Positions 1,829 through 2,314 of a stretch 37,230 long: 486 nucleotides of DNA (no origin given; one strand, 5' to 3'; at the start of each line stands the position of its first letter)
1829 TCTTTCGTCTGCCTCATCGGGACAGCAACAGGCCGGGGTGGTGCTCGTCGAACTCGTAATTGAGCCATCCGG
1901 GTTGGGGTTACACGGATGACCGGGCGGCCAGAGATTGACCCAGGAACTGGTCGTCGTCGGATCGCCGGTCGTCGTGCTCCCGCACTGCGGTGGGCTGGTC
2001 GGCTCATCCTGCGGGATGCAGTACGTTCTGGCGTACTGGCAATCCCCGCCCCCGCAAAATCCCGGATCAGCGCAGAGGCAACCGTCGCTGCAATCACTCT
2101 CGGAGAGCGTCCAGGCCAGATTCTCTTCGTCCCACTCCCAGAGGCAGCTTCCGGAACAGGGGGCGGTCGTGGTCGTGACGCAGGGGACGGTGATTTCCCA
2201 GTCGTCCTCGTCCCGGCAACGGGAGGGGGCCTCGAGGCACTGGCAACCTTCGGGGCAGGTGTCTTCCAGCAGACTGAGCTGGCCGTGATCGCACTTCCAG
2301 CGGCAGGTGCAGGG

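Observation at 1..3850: Unlisted ~1350-aa ORF crossing the contig junction: 11 cysteine/tryptophan modules strung on Thr/Ser stalks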

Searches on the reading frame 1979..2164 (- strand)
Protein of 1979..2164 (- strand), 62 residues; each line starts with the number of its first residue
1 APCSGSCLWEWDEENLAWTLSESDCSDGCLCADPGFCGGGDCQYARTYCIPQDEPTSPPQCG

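Call 20: search_solved_structures(query=A1, max_evalue=10, show_alignments=2)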
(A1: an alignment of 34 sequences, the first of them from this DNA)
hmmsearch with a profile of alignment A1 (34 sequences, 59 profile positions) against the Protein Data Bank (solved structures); distinct sequences matched with E-value up to 10: 1.
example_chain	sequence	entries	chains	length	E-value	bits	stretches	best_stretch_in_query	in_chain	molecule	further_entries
4gi3_C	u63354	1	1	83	0.32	14.4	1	12-53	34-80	Greglin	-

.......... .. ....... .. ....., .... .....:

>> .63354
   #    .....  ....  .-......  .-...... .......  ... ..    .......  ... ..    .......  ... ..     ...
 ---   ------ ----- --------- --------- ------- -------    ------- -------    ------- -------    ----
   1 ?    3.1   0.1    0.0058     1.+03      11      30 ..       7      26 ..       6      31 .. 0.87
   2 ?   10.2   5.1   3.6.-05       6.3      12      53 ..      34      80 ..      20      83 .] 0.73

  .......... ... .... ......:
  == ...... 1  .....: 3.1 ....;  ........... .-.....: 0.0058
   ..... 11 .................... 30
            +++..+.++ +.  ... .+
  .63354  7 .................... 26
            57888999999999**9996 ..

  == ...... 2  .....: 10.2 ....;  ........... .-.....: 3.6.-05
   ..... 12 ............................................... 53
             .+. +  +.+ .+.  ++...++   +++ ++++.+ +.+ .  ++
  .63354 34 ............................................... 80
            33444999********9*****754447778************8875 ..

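Call 23: predict_structure(alignment_id=A1)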
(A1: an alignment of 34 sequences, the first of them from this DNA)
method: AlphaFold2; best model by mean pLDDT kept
length: 62 residues; sequences in the alignment: 34
mean_pLDDT: 90.3   pTM: 0.73
mean pLDDT of the five models: 90.3, 89.9, 89.1, 88.8, 87.5
residues with pLDDT >= 90: 45; 70-90: 16; 50-70: 1; < 50: 0
segments of 3 or more residues with pLDDT < 50: none
pLDDT, mean of each block of 10 residues (from residue 1): 91 92 95 92 92 82 78
secondary structure, 60 per line:
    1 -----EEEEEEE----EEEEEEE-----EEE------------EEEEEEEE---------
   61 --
elements in order: E6-12 E17-23 E29-31 E44-51
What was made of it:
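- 242..2326 (-): Modules 1-10 (aa 509-1203). Each is ~50-65 aa with the consensus CxGxCxWxW-x6-WxL-x4-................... They are separated by Thr-rich spacers of 4-27 residues. AlphaFold2 model of module 2: pLDDT 90.3, four β-strands (call 23).
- AlphaFold2 pLDDT is 90.3 and pTM 0.73 (call 23).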

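Call 26: fold_search(model_id=the predicted structure, library=pdb)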
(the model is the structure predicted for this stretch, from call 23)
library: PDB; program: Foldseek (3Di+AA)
matches with E <= 10: 247; with E <= 0.001: 0
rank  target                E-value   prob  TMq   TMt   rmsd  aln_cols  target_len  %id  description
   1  3nkg_A                1.8e+00  0.09  0.29  0.12  14.4        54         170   11  Crystal Structure of GEBA250068378 from Sulfurospirillum deleyianum (released 2010-08-18)
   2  6uz1_I                1.8e+00  0.08  0.28  0.18  12.6        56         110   18  Noncanonical binding of single-chain A6 TCR variant S3-4 in complex with Tax/HLA-A2 (released 2020-10-28)
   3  5e9d_I                1.9e+00  0.08  0.29  0.18  12.5        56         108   18  RD-1 Mart-1 High bound to Mart-1 decameric peptide (ELA) in complex with HLA-A2 (released 2016-06-08)
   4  7amp_A                2.2e+00  0.08  0.29  0.10  12.3        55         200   18  Crystal structure of the complex of HuJovi-1 Fab with the human A6 T-cell receptor TRBC1 (released 2022-04-20)
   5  1qrn_D                2.4e+00  0.08  0.30  0.11  12.3        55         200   18  CRYSTAL STRUCTURE OF HUMAN A6 TCR COMPLEXED WITH HLA-A2 BOUND TO ALTERED HTLV-1 TAX PEPTIDE P6A (released 1999-10-14)
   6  3w0w_D                2.4e+00  0.07  0.28  0.10  12.2        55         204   18  The complex between T36-5 TCR and HLA-A24 bound to HIV-1 Nef134-10(2F) peptide in space group P212121 (released 2013-11-06)
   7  6wmf_A                2.7e+00  0.08  0.29  0.11  13.9        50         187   16  Human Sun2-KASH5 complex (released 2020-12-02)
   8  3qh3_A                2.7e+00  0.06  0.28  0.11  12.2        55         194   18  The crystal structure of TCR A6 (released 2012-01-04)
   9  7pdw_AAA              2.7e+00  0.06  0.28  0.10  12.1        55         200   18  Crystal structure of parent TCR (728) complexed to HLA-A*02:01 presenting MAGE-A10 9-mer peptide (released 2022-08-03)
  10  1ezv_Y                2.7e+00  0.04  0.25  0.16  14.1        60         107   13  STRUCTURE OF THE YEAST CYTOCHROME BC1 COMPLEX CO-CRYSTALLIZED WITH AN ANTIBODY FV-FRAGMENT (released 2001-05-16)
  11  6uz1_D                2.8e+00  0.06  0.29  0.18  12.6        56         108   18  Noncanonical binding of single-chain A6 TCR variant S3-4 in complex with Tax/HLA-A2 (released 2020-10-28)
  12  6rpb_N                2.8e+00  0.06  0.28  0.11  12.6        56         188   18  Crystal structure of the T-cell receptor NYE_S1 bound to HLA A2*01-SLLMWITQV (released 2020-01-15)
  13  6rpb_S                2.8e+00  0.06  0.28  0.11  12.6        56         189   18  Crystal structure of the T-cell receptor NYE_S1 bound to HLA A2*01-SLLMWITQV (released 2020-01-15)
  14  6rpb_D                2.8e+00  0.06  0.28  0.11  12.6        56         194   18  Crystal structure of the T-cell receptor NYE_S1 bound to HLA A2*01-SLLMWITQV (released 2020-01-15)
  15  6rpb_I                2.8e+00  0.06  0.28  0.11  12.6        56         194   18  Crystal structure of the T-cell receptor NYE_S1 bound to HLA A2*01-SLLMWITQV (released 2020-01-15)
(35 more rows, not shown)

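Call 27: fold_search(model_id=the predicted structure, library=viral)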
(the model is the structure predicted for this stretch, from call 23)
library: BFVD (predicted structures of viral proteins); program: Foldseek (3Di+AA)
matches with E <= 10: 153; with E <= 0.001: 0
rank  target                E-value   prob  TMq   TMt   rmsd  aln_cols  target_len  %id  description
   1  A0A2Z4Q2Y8            1.2e+00  0.10  0.31  0.04  13.9        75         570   15  (no name in the UniProt tables at hand)
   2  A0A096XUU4            1.5e+00  0.08  0.27  0.11  12.8        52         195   19  (no name in the UniProt tables at hand)
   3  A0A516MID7            1.5e+00  0.02  0.15  0.08  13.2        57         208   18  (no name in the UniProt tables at hand)
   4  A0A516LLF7            1.7e+00  0.14  0.34  0.21  12.8        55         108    9  (no name in the UniProt tables at hand)
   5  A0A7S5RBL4            2.2e+00  0.28  0.33  0.19   2.0        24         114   29  Uncharacterized protein [Rhizobium phage RHph_I20]
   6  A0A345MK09            2.3e+00  0.08  0.31  0.19  10.5        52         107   12  Uncharacterized protein [Bacillus phage BSP38]
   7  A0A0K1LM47            2.3e+00  0.07  0.31  0.19  11.6        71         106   14  Uncharacterized protein [Caulobacter phage Seuss]
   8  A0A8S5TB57            2.5e+00  0.12  0.41  0.37   9.4        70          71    6  Uncharacterized protein [Myoviridae sp. ctiX384]
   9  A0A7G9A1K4            2.5e+00  0.12  0.37  0.03   9.4        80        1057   16  (no name in the UniProt tables at hand)
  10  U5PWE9                2.5e+00  0.07  0.29  0.19   9.5        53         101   11  Uncharacterized protein [Bacillus phage CampHawk]
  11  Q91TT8                2.6e+00  0.06  0.31  0.06  15.3        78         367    9  T22.1 [Tupaiid herpesvirus 1 (strain 1)]
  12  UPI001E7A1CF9         2.8e+00  0.08  0.36  0.22  12.2        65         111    9  (no name look-up for this kind of identifier)
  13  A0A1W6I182            3.0e+00  0.04  0.28  0.10   8.9        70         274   13  Uncharacterized protein [Sulfolobus polyhedral virus 1]
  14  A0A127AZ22            3.0e+00  0.04  0.27  0.22  10.2        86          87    6  Uncharacterized protein [Bacillus phage SP-15]
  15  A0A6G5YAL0            3.1e+00  0.02  0.22  0.05  12.5        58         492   16  (no name in the UniProt tables at hand)
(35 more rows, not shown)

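Call 28: search_protein_representatives(alignment_id=A1)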
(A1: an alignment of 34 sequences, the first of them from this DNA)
Query: 34 sequences, 59 profile positions. Proteins with E-value up to 0.001 (for the whole library): 433; up to 1e-10: 149; up to 1e-30: 14. The best 150 are listed.
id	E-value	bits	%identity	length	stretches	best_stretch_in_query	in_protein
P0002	2.9e-107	366.8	-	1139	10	1-58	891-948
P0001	6.6e-66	234.4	-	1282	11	1-58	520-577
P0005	6.8e-61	218.4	-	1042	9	2-51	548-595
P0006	3.7e-41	155.1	-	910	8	2-55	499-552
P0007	5.1e-39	148.3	-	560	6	2-54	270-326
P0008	6.2e-39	148.0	-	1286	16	2-50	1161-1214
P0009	9.7e-39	147.4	-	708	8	1-51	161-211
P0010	3.7e-37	142.3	-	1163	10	2-52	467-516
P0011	4.5e-36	138.9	-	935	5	2-51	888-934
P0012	3.1e-35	136.2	-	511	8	2-55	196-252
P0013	4.5e-35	135.7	-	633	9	1-52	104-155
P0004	3.4e-33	129.6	-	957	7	2-57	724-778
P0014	7.0e-33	128.6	-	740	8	2-49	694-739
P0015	5.2e-31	122.6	-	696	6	1-57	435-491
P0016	1.6e-30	121.0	-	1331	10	2-55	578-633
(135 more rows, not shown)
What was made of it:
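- The module profile has 433 database relatives (call 28).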

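Call 109: search_protein_families(library=pfam, alignment_id=A10, max_evalue=0.001)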
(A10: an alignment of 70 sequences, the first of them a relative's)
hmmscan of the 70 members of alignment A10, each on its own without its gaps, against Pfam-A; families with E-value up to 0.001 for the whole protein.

A. member 1, P0005 (1042 aa): 0 families

B. families by the number of members that match (of 70 scanned): 0 families
